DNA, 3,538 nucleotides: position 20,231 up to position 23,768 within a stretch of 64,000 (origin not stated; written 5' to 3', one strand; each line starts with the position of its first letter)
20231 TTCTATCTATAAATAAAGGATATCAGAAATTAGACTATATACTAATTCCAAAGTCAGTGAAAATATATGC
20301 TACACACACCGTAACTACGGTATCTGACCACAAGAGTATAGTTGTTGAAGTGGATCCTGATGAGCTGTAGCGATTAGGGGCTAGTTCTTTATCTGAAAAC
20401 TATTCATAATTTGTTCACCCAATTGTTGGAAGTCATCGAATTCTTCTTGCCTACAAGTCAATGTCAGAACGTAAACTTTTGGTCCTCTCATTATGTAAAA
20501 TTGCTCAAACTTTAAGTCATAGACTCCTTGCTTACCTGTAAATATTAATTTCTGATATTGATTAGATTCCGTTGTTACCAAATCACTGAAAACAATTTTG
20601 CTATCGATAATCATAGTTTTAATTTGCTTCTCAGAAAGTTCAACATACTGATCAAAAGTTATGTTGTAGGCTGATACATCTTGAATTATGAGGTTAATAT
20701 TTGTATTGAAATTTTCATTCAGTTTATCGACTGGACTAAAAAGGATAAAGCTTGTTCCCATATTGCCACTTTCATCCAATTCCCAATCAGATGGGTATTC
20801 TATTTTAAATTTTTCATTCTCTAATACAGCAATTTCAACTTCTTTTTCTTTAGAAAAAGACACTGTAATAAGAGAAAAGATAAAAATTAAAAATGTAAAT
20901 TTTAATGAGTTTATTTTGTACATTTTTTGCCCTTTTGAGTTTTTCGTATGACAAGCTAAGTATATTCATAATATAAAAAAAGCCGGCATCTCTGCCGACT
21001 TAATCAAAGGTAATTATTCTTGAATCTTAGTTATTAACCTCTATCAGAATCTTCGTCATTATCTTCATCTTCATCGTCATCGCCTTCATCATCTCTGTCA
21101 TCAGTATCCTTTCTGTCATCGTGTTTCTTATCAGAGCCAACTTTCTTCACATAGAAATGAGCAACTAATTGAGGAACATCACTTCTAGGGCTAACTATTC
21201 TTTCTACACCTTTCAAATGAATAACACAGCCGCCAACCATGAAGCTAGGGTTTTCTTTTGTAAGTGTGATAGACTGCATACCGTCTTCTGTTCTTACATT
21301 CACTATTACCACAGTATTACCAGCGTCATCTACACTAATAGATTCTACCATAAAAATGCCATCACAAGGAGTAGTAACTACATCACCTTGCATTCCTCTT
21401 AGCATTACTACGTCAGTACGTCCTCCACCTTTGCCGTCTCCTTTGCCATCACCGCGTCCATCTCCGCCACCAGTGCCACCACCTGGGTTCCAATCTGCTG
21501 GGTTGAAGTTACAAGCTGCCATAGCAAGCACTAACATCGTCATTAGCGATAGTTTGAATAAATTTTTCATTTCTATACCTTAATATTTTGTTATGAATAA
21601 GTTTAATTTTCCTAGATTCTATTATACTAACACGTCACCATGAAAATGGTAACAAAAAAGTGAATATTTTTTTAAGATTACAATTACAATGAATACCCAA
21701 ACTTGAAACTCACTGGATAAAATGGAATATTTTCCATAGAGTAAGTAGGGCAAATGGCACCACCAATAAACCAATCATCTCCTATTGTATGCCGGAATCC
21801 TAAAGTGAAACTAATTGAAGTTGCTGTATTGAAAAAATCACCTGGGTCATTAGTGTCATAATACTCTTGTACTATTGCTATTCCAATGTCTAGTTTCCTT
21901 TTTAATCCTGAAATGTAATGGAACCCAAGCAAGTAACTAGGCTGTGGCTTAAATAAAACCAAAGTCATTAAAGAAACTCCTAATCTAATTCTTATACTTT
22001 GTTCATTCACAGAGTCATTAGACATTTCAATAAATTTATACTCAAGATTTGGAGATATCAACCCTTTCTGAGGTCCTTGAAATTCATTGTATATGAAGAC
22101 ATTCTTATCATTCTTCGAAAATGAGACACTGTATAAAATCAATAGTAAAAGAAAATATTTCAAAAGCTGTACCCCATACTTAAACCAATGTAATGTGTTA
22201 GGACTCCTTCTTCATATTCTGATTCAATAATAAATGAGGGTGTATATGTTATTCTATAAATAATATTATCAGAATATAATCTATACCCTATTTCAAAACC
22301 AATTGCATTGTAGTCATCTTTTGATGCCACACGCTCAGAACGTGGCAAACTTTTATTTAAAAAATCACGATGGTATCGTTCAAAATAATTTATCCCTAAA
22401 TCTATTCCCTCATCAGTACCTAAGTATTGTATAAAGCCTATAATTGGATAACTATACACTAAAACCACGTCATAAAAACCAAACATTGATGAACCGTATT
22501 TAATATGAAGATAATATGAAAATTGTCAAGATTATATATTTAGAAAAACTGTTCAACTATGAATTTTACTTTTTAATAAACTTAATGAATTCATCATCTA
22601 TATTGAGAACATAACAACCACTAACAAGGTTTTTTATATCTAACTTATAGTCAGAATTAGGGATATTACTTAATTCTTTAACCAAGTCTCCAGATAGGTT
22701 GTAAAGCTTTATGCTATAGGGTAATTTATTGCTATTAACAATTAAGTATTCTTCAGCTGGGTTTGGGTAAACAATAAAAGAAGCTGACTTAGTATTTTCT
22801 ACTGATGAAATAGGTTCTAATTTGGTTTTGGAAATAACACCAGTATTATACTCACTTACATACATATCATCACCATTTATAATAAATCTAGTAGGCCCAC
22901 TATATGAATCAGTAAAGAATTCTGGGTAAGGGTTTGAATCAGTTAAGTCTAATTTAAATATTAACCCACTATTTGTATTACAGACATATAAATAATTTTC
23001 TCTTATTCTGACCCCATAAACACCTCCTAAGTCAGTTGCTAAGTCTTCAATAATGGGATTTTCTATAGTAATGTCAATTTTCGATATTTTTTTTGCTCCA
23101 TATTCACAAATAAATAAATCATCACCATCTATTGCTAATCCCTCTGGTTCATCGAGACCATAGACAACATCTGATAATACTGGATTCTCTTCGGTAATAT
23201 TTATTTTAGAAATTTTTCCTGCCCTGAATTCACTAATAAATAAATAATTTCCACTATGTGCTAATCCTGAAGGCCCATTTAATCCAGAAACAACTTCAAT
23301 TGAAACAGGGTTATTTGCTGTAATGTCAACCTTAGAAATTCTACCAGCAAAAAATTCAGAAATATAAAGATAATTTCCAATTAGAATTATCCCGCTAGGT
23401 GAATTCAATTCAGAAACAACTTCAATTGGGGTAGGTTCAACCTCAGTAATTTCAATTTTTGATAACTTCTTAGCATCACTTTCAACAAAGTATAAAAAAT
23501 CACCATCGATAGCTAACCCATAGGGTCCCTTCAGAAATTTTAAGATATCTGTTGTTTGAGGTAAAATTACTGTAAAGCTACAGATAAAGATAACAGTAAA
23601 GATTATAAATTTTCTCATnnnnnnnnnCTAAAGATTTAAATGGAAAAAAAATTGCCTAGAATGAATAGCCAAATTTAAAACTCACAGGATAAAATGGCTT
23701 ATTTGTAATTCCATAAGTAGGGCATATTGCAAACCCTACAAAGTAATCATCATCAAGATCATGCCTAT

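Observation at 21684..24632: Duplicated cassette: two tandem pairs of paralogous small beta-barrel-like secreted proteins flanking a T9SS-secreted beta-propeller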

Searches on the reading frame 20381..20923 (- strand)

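Call 6: search_protein_families(library=pfam, proteins=[window:20381-20923:-], max_evalue=1)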
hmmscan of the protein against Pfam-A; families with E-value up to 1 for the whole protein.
window:20381-20923:- (180 aa): 3 families
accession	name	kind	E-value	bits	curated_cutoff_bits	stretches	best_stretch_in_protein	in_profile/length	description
PF18933.6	PsbP_2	-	9.9e-05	22.9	27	1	20-178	35-184/184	PsbP-like protein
PF01789.22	PsbP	-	0.00028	21.4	23.5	1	35-178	9-155/155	PsbP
PF12712.13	DUF3805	-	0.02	15.4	22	1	37-114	8-81/152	Domain of unknown function (DUF3805)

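Call 7: search_protein_families(library=ncbifam, proteins=[window:20381-20923:-], max_evalue=1)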
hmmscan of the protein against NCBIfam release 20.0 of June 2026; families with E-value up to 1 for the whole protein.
window:20381-20923:- (180 aa): 1 family
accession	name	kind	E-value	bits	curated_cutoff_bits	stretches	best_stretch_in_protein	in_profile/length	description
NF047501.1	lipo_LIC_13215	equivalog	0.00051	19.5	200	1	48-94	58-106/194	LIC_13215 family putative lipoprotein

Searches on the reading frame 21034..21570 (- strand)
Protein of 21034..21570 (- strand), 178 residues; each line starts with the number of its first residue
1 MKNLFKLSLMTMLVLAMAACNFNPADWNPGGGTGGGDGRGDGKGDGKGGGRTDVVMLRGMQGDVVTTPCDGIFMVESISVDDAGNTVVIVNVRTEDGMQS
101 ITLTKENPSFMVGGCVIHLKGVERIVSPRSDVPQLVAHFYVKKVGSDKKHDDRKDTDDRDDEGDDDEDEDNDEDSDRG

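Call 6: search_protein_families(library=pfam, proteins=[window:21034-21570:-], max_evalue=1)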
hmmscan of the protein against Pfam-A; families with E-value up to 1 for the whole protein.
window:21034-21570:- (178 aa): 1 family
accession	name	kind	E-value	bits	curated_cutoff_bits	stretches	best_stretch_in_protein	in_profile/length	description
PF06088.16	TLP-20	-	0.0023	18.3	23.5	1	83-172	67-136/164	Nucleopolyhedrovirus telokin-like protein-20 (TLP20)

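Call 7: search_protein_families(library=ncbifam, proteins=[window:21034-21570:-], max_evalue=1)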
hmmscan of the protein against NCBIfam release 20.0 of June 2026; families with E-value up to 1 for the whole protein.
window:21034-21570:- (178 aa): 1 family
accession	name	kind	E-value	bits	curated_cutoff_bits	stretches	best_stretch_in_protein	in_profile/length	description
NF004559.0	PRK05899.2-5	equivalog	0.012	13.9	488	1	51-115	433-494/627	transketolase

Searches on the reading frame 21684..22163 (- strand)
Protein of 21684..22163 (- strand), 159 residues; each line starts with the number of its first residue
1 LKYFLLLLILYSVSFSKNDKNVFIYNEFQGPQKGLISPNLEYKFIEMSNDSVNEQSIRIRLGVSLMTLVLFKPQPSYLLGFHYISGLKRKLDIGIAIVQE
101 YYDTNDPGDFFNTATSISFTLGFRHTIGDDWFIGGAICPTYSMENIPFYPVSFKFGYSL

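Call 6: search_protein_families(library=pfam, proteins=[window:21684-22163:-], max_evalue=1)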
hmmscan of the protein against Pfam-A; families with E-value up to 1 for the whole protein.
window:21684-22163:- (159 aa): 2 families
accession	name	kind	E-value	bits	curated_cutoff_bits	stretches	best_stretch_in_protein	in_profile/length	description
PF12459.13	DltX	-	0.007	16.3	25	1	3-28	17-43/43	D-Ala-teichoic acid biosynthesis protein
PF15339.11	Afaf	-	0.094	12.9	27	1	51-72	122-143/198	Acrosome formation-associated factor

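Call 7: search_protein_families(library=ncbifam, proteins=[window:21684-22163:-], max_evalue=1)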
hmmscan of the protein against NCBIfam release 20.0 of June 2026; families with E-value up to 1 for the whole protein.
window:21684-22163:- (159 aa): 0 families

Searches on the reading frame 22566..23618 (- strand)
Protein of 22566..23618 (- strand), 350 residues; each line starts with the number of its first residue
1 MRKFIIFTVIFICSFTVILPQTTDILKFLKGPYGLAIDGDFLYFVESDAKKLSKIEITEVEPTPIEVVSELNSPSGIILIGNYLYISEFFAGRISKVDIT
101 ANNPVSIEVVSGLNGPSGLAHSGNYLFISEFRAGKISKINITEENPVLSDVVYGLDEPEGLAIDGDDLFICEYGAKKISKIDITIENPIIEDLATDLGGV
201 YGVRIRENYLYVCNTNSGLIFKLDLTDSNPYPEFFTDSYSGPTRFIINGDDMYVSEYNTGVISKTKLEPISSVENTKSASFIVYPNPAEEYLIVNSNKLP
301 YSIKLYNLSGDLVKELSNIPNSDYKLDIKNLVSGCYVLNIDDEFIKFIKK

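Call 6: search_protein_families(library=pfam, proteins=[window:22566-23618:-], max_evalue=1)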
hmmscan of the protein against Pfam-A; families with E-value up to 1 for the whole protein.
window:22566-23618:- (350 aa): 5 families
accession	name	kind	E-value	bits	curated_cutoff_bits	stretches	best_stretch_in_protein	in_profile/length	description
PF18962.6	Por_Secre_tail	-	5.2e-12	46.3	27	1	283-350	1-72/75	Secretion system C-terminal sorting domain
PF08309.17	LVIVD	-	0.00024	20.8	20.2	0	201-220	5-24/42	LVIVD repeat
PF21959.2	DUF6923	-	0.0067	16.7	27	1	40-148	98-213/234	Repeat of unknown function (DUF6923)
PF01436.27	NHL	-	0.038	14.5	20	0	155-177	1-24/28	NHL repeat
PF12075.13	KN_motif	-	0.078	13.2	26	1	30-51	5-25/39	KN motif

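Call 7: search_protein_families(library=ncbifam, proteins=[window:22566-23618:-], max_evalue=1)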
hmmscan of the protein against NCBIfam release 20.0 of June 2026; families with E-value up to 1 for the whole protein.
window:22566-23618:- (350 aa): 8 families
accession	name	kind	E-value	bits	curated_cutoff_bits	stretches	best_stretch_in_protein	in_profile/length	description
TIGR04183.1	Por_Secre_tail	domain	1.1e-08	34.9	23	1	283-350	1-72/72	T9SS type A sorting domain-containing protein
NF038113.1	T9SSA_dep_M36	equivalog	1.9e-08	33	885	1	270-345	782-860/869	T9SS-dependent M36 family metallopeptidase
NF050177.1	TapA_OM_Porphy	equivalog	4.2e-07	29.1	500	1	262-348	450-538/544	TapA/TapC family T9SS-dependent outer membrane protein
NF052644.1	T9SS_DNase_Rie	equivalog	0.00084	18.8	260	1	239-338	154-235/251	T9SS-dependent surface endonuclease, AS87_RS02955 family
NF052460.1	L-NosZ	equivalog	0.0064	15.1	700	1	38-165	53-183/480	clade III lactonase-type nitrous-oxide reductase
NF037948.1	signal_int_SinM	equivalog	0.014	14.7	250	0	149-174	82-107/387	signal integration modulator SinM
TIGR03866.1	PQQ_ABC_repeats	subfamily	0.014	14.5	287.3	1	83-168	54-137/310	PQQ-dependent catabolism-associated beta-propeller protein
TIGR03032.1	TIGR03032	hypoth_equivalog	0.18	10.7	251.5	0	67-141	198-273/335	TIGR03032 family protein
